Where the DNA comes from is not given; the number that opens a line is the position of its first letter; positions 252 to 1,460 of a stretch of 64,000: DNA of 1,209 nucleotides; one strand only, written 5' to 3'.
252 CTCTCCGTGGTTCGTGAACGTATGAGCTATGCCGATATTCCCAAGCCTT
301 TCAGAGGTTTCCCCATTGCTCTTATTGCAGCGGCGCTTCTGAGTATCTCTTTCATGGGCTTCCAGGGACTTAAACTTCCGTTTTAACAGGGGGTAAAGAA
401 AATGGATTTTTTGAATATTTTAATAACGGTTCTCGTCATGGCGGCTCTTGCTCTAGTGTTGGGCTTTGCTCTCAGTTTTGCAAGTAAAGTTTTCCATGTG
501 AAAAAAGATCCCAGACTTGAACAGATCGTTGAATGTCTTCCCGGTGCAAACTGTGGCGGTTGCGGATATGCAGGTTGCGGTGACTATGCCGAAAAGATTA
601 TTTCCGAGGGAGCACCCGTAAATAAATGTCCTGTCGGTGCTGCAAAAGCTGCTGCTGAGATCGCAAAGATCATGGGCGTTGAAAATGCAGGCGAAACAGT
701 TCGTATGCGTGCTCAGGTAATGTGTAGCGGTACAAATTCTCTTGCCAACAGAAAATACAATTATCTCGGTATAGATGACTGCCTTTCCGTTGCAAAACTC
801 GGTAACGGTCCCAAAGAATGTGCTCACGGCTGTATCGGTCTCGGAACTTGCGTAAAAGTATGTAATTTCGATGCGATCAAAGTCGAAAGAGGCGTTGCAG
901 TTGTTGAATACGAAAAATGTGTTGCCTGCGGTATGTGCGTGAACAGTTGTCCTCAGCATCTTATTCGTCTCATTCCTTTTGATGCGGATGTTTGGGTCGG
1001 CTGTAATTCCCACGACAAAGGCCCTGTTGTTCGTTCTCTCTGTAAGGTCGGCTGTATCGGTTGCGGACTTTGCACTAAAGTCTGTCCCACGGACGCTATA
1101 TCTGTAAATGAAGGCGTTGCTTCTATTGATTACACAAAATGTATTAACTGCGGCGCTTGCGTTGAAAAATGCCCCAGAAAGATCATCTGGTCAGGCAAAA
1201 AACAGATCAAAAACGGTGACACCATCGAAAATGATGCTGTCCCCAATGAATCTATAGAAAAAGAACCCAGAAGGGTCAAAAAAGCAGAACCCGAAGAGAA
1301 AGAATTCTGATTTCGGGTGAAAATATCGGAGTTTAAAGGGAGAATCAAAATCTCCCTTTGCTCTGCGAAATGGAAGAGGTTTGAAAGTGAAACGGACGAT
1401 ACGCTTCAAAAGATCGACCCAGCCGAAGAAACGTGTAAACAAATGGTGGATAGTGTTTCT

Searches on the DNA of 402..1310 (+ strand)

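Call 64: search_rna_families(source=L049, start=400, end=900, threshold=evalue, max_evalue=0.01)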
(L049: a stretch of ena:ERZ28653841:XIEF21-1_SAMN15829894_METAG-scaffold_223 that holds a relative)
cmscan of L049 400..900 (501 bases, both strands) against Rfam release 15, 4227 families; matches with E-value up to 0.01: 0.
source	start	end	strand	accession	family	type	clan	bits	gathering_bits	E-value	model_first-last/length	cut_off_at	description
